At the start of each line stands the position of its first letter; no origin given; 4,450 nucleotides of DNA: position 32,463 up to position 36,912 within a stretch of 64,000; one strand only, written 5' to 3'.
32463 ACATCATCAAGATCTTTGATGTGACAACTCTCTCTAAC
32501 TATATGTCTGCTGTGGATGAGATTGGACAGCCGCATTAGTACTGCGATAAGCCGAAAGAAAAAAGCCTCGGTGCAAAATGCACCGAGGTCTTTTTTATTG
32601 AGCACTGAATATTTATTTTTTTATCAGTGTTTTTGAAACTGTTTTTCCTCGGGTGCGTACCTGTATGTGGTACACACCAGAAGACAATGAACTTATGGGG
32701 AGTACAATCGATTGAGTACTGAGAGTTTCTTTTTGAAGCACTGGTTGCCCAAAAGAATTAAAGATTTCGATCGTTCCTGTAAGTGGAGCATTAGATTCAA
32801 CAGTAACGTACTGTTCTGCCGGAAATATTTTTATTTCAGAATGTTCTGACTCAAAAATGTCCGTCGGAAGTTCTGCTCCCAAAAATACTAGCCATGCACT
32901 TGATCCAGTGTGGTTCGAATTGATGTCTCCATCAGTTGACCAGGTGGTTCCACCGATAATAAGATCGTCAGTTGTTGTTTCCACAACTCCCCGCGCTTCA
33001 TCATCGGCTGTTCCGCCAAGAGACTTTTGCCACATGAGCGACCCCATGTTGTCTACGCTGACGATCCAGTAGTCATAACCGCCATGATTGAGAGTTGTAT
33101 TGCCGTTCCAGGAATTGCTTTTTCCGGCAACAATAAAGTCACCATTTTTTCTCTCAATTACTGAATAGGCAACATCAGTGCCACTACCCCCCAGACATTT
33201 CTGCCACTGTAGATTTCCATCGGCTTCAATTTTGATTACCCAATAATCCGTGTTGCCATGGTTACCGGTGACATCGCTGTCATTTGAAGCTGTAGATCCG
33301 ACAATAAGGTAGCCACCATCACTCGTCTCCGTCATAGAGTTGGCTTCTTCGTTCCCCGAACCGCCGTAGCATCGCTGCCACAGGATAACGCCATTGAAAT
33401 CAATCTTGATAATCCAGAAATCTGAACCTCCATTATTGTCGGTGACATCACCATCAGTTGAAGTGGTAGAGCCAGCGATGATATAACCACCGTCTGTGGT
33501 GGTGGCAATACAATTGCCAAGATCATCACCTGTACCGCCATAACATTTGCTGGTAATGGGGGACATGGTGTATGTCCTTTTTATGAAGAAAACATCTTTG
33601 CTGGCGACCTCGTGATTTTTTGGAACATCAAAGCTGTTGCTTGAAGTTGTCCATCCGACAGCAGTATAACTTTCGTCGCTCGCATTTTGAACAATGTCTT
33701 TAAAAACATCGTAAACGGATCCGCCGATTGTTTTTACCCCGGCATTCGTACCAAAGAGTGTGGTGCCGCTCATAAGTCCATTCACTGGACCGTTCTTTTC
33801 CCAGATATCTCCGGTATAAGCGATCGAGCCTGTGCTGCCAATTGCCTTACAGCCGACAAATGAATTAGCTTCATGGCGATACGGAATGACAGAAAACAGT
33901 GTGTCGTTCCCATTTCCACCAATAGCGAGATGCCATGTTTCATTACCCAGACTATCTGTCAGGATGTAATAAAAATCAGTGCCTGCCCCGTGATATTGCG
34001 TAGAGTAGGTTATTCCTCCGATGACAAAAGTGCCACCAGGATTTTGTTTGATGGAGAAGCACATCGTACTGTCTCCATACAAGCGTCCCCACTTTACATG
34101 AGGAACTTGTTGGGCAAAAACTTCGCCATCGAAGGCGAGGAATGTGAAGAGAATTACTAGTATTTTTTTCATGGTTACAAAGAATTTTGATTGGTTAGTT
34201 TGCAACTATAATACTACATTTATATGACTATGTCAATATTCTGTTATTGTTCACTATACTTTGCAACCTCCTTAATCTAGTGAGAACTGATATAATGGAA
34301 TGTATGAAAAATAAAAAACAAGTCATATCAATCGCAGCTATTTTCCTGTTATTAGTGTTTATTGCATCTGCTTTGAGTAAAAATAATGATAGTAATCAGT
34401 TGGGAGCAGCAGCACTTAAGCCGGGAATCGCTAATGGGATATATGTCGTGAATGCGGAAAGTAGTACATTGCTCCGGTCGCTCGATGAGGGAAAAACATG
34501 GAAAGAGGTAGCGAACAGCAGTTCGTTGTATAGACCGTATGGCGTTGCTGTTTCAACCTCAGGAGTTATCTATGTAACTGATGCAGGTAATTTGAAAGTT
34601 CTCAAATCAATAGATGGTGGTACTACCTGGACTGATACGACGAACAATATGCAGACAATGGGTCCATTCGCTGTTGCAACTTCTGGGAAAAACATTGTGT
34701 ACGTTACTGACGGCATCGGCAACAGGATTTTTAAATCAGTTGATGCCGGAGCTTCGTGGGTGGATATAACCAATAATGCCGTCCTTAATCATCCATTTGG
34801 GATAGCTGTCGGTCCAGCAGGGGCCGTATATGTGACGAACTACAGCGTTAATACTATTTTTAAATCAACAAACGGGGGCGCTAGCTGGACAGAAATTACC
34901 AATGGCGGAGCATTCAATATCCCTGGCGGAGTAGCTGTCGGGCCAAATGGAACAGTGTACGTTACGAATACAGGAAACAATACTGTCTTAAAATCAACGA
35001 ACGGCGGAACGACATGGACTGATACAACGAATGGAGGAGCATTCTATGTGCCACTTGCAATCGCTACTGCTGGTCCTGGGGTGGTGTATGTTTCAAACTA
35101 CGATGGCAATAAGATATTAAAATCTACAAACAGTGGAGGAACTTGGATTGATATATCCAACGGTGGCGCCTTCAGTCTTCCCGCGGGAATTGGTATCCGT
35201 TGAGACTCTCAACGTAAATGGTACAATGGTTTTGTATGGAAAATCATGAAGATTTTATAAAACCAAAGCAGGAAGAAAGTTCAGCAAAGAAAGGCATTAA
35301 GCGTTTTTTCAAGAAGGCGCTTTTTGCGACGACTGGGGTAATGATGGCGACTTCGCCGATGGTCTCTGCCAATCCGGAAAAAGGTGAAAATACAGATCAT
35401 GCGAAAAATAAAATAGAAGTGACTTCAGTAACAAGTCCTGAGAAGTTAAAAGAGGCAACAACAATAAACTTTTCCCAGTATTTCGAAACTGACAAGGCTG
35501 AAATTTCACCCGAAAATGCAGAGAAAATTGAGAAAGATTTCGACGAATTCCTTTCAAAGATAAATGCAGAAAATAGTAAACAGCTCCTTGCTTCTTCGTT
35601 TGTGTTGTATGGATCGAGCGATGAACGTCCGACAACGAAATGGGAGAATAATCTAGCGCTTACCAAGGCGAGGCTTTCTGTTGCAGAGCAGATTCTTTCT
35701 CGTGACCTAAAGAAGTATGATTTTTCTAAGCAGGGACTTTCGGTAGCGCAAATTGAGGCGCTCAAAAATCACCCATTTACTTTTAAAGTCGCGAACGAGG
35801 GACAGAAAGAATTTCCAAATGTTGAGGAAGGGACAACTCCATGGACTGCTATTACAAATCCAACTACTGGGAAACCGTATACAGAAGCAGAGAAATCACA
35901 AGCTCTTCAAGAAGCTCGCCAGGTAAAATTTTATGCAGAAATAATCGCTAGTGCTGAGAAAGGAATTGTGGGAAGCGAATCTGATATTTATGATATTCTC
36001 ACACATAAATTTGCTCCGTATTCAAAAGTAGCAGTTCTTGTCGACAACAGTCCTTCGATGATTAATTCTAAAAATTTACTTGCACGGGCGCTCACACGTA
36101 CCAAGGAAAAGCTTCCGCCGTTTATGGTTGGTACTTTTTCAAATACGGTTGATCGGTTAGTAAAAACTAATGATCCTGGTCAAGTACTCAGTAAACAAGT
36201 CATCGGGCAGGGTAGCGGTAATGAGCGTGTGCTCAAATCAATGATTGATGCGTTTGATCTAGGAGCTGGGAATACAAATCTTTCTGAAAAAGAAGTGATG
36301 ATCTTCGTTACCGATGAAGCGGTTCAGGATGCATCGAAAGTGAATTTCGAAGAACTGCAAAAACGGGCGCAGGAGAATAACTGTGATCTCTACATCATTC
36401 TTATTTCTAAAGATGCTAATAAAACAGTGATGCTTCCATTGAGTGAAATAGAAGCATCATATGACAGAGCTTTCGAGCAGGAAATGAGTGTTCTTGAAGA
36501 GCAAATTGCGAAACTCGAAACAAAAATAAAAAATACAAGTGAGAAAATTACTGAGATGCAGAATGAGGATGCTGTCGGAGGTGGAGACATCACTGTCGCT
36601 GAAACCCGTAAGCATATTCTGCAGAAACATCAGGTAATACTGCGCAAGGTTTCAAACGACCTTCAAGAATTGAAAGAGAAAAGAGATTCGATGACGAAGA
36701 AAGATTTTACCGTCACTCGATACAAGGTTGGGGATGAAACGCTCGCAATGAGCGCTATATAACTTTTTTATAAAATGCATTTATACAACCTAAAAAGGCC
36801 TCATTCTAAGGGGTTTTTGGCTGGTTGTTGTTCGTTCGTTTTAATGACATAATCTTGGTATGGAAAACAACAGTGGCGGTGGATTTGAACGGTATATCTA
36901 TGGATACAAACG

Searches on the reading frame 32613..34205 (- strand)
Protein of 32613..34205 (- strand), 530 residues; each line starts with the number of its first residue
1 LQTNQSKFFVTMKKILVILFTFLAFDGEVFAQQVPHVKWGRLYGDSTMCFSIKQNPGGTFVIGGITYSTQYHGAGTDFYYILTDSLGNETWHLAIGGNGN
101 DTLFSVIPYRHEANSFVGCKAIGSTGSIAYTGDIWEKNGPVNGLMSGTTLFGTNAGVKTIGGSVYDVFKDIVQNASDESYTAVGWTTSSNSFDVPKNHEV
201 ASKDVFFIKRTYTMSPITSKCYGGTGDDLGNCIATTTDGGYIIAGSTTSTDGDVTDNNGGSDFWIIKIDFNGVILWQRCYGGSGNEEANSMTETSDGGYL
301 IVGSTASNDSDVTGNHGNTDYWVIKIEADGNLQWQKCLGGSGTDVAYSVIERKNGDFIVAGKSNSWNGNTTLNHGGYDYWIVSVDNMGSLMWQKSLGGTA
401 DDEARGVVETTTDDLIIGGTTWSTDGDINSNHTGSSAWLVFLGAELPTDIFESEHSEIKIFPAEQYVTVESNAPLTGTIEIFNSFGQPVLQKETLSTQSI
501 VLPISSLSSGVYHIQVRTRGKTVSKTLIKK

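Call 24: search_protein_families(library=pfam, proteins=[window:32613-34205:-], max_evalue=0.001)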
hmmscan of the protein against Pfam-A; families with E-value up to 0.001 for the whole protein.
window:32613-34205:- (530 aa): 1 family
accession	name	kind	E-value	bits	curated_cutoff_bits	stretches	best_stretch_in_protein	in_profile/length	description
PF18962.6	Por_Secre_tail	-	1.6e-08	35.2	27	1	462-528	5-74/75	Secretion system C-terminal sorting domain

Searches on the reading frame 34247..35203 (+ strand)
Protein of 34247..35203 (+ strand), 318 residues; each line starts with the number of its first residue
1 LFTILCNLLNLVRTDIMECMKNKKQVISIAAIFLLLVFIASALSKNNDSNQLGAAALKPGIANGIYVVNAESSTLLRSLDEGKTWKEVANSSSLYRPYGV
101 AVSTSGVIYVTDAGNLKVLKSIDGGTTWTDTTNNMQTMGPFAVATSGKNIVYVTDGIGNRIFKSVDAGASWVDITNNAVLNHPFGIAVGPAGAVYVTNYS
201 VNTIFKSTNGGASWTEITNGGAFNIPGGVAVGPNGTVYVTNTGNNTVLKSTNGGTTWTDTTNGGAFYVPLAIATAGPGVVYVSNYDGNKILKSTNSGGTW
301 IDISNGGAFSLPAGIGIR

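Call 24: search_protein_families(library=pfam, proteins=[window:34247-35203:+], max_evalue=0.001)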
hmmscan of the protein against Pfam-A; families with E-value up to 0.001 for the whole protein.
window:34247-35203:+ (318 aa): 7 families
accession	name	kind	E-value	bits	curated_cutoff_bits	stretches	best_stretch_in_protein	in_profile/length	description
PF01436.27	NHL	-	2.4e-18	65.6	20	1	223-248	1-26/28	NHL repeat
PF24684.1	Vgb_lyase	-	6.4e-10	38.8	50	1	89-297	7-211/290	Virginiamycin B lyase family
PF25021.1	TEN_NHL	-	3.3e-09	36.6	27.1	0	89-120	136-167/357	Teneurin NHL domain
PF15902.12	Sortilin-Vps10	-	1.7e-07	30.8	33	0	74-136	2-65/446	Sortilin, neurotensin receptor 3,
PF02012.26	BNR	-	1.8e-06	27.5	27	0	77-86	2-11/12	BNR/Asp-box repeat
PF14870.12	PSII_BNR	-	4.5e-06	26.6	27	0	117-217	39-140/303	Photosynthesis system II assembly factor YCF48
PF05365.17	UCR_UQCRX_QCR9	-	1.6e-05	25.1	27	0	152-176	27-51/53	Ubiquinol-cytochrome C reductase, UQCRX/QCR9 like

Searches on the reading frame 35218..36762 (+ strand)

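Call 24: search_protein_families(library=pfam, proteins=[window:35218-36762:+], max_evalue=0.001)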
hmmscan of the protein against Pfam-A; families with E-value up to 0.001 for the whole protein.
window:35218-36762:+ (514 aa): 1 family
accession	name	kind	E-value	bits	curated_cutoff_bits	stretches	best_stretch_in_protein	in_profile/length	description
PF02833.19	DHHA2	-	0.00011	22.9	27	0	156-182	15-41/126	DHHA2 domain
